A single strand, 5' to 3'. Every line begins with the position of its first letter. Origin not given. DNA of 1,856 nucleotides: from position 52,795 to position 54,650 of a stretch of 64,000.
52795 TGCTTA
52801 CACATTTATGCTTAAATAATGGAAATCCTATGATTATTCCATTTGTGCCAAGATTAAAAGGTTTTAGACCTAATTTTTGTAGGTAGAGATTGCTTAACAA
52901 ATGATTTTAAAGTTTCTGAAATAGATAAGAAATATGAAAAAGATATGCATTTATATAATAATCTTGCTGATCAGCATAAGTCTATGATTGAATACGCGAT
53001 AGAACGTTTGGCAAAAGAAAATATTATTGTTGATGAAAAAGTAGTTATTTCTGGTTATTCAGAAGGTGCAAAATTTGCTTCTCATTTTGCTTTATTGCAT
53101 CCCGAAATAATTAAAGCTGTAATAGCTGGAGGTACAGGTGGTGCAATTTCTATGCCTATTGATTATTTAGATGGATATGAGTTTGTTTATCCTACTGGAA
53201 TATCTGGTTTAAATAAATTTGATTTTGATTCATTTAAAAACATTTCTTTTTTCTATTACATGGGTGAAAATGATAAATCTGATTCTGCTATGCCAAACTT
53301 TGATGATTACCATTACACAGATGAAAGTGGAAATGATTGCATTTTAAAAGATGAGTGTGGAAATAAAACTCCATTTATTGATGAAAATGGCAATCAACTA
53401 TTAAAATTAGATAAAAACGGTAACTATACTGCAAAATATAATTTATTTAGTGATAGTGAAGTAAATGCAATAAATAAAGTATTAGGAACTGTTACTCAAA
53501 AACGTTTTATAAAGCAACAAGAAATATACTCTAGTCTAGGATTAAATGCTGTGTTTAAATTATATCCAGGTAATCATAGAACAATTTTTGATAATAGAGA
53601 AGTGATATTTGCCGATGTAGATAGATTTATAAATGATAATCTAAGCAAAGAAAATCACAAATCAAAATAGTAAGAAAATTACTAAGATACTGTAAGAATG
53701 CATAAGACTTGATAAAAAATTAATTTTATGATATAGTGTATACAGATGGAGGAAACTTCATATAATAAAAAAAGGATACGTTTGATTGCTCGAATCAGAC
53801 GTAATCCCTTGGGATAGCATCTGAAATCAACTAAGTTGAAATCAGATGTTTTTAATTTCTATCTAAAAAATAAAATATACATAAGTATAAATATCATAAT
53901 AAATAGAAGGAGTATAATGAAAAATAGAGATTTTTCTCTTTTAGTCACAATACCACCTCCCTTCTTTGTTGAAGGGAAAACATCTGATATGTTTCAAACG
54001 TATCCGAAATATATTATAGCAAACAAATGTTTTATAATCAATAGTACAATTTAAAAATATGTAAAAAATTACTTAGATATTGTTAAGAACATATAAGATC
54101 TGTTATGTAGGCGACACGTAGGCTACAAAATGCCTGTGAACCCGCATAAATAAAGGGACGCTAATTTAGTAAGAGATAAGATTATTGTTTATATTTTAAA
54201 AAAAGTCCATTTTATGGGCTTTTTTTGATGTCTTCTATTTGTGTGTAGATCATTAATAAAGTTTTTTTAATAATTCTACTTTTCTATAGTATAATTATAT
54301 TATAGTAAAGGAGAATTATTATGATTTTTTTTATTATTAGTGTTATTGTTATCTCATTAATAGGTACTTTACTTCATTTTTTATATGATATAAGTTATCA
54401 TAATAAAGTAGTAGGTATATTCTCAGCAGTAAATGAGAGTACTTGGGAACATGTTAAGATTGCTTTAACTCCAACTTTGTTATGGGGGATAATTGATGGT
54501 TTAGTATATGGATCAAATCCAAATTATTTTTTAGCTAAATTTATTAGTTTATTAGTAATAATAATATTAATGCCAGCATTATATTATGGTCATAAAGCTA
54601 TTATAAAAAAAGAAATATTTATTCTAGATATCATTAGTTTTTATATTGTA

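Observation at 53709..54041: Unannotated convergent peptide/sRNA pair: candidate type I toxin-antitoxin of an unrecognised family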

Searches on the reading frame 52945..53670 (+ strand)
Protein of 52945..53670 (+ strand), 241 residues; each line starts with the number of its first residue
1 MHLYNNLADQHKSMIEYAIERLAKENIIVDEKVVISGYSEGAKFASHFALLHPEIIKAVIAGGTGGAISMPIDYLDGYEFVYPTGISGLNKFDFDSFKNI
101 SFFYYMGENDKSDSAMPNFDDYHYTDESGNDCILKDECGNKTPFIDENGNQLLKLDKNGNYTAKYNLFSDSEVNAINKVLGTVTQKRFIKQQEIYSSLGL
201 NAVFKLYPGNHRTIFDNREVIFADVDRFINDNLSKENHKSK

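Call 12: find_encoding_contigs(protein=window:52945-53670:+, flank=3000, max_places=10)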
Protein window:52945-53670:+ (241 aa): 3 contigs read that carry it; 1 place shown.
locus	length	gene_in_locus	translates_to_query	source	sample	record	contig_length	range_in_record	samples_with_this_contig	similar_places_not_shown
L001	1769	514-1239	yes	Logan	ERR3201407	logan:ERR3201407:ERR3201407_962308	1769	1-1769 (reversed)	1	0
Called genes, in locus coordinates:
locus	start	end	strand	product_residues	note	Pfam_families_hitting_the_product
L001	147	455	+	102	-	-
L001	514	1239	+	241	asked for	-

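Call 13: search_protein_families(library=pfam, proteins=[window:52945-53670:+], max_evalue=0.01)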
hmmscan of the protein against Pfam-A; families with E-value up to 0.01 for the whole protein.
window:52945-53670:+ (241 aa): 1 family
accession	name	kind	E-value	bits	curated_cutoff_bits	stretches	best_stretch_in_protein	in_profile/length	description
PF00561.26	Abhydrolase_1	-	0.0039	17.3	25.8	1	28-74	66-109/245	alpha/beta hydrolase fold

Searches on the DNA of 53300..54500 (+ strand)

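Call 5: search_rna_families(source=window, start=53300, end=54500, threshold=evalue, max_evalue=10, show_alignments=3)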
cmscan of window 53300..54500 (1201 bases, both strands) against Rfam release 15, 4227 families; matches with E-value up to 10: 6.
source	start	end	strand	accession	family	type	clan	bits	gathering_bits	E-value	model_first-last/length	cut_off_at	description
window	54196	54259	-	RF00506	Thr_leader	Cis-reg; leader;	-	19.4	55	0.81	1-118/118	no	Threonine operon leader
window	54272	54314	+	RF00697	mir-186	Gene; miRNA;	-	18.6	70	1.8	1-82/82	no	mir-186 microRNA precursor family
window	53880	53970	-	RF01226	snoZ5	Gene; snRNA; snoRNA; CD-box;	CL00045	17.5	60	6.5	1-113/113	no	Small nucleolar RNA Z5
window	54193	54224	+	RF02438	SpF51_sRNA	Gene; sRNA;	-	17.3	50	4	1-45/45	no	Streptococcus sRNA SpF51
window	54182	54228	+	RF00506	Thr_leader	Cis-reg; leader;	-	15.6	55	6.3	1-118/118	no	Threonine operon leader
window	53300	53362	+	RF00054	SNORD25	Gene; snRNA; snoRNA; CD-box;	CL00049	15.5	39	5.3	8-87/87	5'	Small nucleolar RNA SNORD25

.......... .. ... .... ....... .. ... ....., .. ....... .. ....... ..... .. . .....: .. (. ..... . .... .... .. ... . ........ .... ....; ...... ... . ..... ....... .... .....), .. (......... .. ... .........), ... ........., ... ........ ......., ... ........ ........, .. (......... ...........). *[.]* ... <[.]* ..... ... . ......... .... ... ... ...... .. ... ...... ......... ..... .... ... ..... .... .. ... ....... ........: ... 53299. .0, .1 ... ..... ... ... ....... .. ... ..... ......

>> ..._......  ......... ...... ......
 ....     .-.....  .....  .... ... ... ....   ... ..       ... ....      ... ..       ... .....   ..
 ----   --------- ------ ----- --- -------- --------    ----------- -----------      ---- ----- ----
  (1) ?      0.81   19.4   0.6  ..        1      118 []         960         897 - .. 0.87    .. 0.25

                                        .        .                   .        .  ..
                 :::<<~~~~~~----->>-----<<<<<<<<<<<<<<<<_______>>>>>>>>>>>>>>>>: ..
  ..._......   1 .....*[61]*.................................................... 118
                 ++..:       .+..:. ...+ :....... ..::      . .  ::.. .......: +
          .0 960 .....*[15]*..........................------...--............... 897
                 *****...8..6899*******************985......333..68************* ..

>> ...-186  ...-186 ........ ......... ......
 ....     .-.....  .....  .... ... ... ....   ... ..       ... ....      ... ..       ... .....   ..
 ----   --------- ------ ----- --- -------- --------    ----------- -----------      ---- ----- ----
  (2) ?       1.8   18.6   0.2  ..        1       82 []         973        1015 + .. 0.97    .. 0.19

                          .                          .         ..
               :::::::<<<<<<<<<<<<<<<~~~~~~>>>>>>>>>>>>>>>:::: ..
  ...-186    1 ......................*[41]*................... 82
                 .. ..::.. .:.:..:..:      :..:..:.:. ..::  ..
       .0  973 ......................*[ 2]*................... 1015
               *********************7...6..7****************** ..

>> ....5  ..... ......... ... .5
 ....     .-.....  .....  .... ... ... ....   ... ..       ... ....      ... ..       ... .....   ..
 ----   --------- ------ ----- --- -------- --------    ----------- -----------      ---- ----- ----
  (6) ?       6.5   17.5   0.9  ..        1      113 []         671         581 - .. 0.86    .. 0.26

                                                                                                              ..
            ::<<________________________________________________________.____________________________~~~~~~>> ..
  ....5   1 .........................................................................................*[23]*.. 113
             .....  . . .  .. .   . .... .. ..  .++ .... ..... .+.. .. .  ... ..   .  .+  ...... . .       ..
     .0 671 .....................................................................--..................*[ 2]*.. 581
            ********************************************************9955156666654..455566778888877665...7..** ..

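Call 66: search_rna_families(sources=[L012, L015, L016, L017, L018, L023, L024, L025, L028, L030, L031, L032, L038, L040, L043, L098, L102, L109, L202, L208], threshold=evalue, max_evalue=0.1)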
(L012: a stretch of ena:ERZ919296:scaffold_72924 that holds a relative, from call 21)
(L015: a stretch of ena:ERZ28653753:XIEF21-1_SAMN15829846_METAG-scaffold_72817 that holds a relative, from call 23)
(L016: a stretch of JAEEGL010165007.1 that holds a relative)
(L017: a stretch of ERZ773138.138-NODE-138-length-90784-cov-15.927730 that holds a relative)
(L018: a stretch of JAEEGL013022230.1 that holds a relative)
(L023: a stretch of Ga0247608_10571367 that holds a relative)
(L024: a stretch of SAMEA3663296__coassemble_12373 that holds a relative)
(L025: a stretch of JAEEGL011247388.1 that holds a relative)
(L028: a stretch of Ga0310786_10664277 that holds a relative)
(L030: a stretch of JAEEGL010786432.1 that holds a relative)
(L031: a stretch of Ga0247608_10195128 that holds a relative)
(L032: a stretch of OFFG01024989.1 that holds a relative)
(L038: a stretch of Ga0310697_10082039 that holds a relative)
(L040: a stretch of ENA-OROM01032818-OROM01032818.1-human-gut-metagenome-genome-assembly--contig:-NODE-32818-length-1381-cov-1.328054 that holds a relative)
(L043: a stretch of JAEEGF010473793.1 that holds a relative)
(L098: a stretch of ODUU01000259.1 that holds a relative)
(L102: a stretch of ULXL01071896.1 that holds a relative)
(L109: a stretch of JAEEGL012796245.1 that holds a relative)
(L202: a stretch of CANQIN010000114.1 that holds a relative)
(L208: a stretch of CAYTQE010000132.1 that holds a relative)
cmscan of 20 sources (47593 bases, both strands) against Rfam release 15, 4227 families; matches with E-value up to 0.1: 5.
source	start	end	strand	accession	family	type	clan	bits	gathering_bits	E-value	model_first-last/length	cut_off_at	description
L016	3951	4515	+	RF01071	OLE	Gene;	-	358.2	50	9.2e-102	1-591/616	3'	Ornate Large Extremophilic RNA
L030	1123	1196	+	RF00005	tRNA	Gene; tRNA;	CL00001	65.9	29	3.1e-12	1-71/71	no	tRNA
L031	1099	1172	-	RF00005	tRNA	Gene; tRNA;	CL00001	65.6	29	3.8e-12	1-71/71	no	tRNA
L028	1086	1159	-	RF00005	tRNA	Gene; tRNA;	CL00001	61.7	29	4.4e-11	1-71/71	no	tRNA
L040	1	45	+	RF00023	tmRNA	Gene;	CL00001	18.6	47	0.0013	328-374/374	5'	transfer-messenger RNA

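Call 71: search_dna_similar(query=window:53700-54050:+, collection=plasmids, mode=distant, max_evalue=0.001, max_rows=10)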
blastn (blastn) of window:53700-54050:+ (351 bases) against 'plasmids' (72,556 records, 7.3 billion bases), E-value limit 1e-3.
No match.

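Call 72: search_dna_similar(query=window:53700-54050:+, collection=phages, mode=distant, max_evalue=0.001, max_rows=10)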
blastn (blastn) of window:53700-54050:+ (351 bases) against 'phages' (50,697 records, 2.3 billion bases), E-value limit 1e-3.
No match.

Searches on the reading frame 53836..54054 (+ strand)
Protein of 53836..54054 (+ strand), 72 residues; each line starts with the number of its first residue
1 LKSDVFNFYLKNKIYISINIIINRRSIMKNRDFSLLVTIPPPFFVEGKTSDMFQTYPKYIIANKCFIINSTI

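Call 13: search_protein_families(library=pfam, proteins=[window:53836-54054:+], max_evalue=0.01)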
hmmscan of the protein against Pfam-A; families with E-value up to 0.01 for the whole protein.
window:53836-54054:+ (72 aa): 0 families

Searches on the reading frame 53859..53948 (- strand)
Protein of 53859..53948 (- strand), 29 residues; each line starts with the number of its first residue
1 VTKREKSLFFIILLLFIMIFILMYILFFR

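Call 13: search_protein_families(library=pfam, proteins=[window:53859-53948:-], max_evalue=0.01)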
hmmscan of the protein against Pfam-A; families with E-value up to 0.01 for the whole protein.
window:53859-53948:- (29 aa): 0 families

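Call 44: search_protein_families(library=pfam, proteins=[window:53862-53948:-], max_evalue=10)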
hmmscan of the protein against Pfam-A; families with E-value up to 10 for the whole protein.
seq(29 aa): 4 families
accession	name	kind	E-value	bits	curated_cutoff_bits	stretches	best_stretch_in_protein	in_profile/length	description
PF06024.17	Orf78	-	0.16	12.7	29.4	1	4-28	59-83/101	Orf78 (ac78)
PF06422.18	PDR_CDR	-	0.73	10.2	20.5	1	5-28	45-68/92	CDR ABC transporter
PF17561.7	TssO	-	2.1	8.9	29.2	1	4-28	4-30/148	Type VI secretion system, TssO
PF09889.16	DUF2116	-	3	8.3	26.8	1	3-25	36-58/59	Probable treble clef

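Call 45: search_protein_families(library=ncbifam, proteins=[window:53862-53948:-], max_evalue=10)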
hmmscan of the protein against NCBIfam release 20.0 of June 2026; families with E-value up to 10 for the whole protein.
seq(29 aa): 3 families
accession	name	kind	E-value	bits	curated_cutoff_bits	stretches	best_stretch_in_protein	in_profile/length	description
NF045999.1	MAG1140_fam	equivalog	0.12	12.5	35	1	2-28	3-29/126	MAG1140 family protein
NF033218.1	anchor_AmaP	equivalog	0.58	9.9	55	1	1-29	1-29/166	alkaline shock response membrane anchor protein AmaP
NF038277.1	accessory_MacP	equivalog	3.7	8.1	45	1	5-25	78-98/98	cell wall synthase accessory phosphoprotein MacP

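Call 56: list_cluster_members(proteins=[window:53862-53948:-, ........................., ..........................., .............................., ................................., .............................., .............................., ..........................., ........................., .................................])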
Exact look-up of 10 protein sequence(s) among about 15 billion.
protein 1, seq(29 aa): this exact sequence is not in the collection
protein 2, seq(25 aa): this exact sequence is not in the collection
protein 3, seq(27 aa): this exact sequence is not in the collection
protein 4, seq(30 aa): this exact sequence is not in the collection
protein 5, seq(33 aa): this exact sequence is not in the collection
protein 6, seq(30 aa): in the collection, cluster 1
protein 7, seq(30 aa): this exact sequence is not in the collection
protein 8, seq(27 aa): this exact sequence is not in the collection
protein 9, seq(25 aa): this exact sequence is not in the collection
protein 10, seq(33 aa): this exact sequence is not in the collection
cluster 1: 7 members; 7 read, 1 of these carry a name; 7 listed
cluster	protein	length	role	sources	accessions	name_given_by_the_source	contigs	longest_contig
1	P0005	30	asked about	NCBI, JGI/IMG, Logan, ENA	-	hypothetical protein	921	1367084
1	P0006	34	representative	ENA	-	-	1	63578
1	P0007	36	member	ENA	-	-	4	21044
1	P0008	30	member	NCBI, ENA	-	-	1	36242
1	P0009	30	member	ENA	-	-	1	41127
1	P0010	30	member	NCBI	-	-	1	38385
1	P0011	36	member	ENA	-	-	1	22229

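Call 57: find_encoding_contigs(protein=P0005, flank=3000, max_places=6)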
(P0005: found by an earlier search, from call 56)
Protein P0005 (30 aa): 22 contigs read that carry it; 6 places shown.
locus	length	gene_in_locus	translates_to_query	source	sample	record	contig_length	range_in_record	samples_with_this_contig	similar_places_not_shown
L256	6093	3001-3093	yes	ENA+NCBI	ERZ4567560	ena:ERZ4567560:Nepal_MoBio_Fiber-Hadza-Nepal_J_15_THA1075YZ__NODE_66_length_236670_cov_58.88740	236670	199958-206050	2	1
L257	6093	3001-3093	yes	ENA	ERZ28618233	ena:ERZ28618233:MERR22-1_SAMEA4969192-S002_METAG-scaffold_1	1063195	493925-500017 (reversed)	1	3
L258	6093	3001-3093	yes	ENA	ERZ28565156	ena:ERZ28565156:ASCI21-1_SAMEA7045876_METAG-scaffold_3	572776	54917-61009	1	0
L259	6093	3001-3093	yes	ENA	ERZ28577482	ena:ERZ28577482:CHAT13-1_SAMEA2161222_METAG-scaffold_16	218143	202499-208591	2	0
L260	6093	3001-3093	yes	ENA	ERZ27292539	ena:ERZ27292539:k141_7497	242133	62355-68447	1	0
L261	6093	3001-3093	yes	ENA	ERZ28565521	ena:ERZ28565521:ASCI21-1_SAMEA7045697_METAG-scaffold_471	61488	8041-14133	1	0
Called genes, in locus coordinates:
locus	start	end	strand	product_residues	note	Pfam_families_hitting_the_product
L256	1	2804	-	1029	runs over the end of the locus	PF00270:DEAD (weak), PF00580:UvrD-helicase, PF01443:Viral_helicase1 (faint), PF13245:AAA_19, PF13361:UvrD_C, PF13538:UvrD_C_2 (faint)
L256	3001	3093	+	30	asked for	-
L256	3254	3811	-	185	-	-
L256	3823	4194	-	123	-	-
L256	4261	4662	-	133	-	-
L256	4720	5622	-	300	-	-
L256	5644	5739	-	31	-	-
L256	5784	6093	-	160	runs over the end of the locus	PF00293:NUDIX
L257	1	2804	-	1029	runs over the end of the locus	PF00270:DEAD (weak), PF00580:UvrD-helicase, PF01443:Viral_helicase1 (faint), PF13245:AAA_19, PF13361:UvrD_C, PF13538:UvrD_C_2 (faint)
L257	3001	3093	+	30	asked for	-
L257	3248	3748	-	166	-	-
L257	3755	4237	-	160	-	PF00293:NUDIX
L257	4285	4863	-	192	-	PF00293:NUDIX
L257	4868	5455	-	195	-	-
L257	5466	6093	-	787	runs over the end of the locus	PF12705:PDDEXK_1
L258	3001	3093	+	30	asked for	-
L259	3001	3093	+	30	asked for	-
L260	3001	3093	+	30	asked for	-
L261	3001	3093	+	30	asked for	-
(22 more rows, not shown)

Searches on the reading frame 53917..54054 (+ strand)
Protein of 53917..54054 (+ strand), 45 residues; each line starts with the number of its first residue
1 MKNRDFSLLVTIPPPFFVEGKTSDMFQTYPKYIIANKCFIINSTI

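Call 19: find_homologous_proteins(query=window:53917-54054:+, max_evalue=10)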
Query window:53917-54054:+ (45 aa): 4 proteins with E <= 10 among 4 candidates.
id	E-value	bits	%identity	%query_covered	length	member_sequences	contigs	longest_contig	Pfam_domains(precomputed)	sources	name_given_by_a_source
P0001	2.0e-21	90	96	100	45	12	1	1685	-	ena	-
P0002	2.3e-13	66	73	100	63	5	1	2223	-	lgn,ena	-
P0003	8.0e-11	58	90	67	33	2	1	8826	-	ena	-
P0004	1.7e-10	57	90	67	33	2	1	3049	-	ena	-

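Call 21: find_encoding_contigs(protein=P0002, flank=5000, max_places=10)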
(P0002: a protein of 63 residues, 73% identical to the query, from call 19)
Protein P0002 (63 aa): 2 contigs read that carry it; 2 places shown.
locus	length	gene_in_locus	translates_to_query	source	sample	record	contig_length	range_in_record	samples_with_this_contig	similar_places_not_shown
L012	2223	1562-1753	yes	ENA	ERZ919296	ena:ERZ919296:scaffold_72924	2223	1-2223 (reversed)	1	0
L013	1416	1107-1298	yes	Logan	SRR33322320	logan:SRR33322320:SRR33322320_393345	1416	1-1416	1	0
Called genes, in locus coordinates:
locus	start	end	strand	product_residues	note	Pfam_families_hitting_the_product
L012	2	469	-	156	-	?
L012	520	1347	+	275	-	PF00753:Lactamase_B (weak), PF13483:Lactamase_B_3 (weak), PF12706:Lactamase_B_2 (weak)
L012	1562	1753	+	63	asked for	-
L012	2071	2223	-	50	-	?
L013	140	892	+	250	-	PF00753:Lactamase_B (weak), PF13483:Lactamase_B_3 (weak), PF12706:Lactamase_B_2 (weak)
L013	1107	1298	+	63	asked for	-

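Call 22: find_encoding_contigs(protein=P0003, flank=5000, max_places=10)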
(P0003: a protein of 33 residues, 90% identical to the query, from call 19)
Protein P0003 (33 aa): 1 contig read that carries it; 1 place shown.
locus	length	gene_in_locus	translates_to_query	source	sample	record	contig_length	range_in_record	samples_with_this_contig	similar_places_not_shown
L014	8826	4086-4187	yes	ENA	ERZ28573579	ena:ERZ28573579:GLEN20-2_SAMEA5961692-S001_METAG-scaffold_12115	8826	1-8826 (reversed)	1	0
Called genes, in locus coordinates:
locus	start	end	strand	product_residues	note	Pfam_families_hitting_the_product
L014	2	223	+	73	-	?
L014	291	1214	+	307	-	PF07751:Abi_2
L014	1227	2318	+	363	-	PF00089:Trypsin, PF13365:Trypsin_2, PF13180:PDZ_2, PF00595:PDZ, PF17820:PDZ_6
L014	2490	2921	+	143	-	PF00572:Ribosomal_L13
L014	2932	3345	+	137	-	PF00380:Ribosomal_S9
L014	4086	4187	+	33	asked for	-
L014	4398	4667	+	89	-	PF00581:Rhodanese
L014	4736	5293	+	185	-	PF09335:VTT_dom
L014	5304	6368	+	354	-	PF02646:RmuC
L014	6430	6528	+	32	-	-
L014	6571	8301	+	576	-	PF00664:ABC_membrane, PF00005:ABC_tran, PF02463:SMC_N (weak)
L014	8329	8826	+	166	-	?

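Call 23: find_encoding_contigs(protein=P0004, flank=5000, max_places=10)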
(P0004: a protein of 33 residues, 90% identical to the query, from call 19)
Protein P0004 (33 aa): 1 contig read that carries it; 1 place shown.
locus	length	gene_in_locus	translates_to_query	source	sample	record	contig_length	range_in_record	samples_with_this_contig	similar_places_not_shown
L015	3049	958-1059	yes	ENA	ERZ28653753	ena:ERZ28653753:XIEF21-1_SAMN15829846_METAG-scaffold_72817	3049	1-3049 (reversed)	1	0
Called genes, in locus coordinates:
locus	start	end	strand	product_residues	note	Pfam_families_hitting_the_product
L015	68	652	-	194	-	PF03033:Glyco_transf_28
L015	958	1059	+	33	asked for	-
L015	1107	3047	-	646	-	?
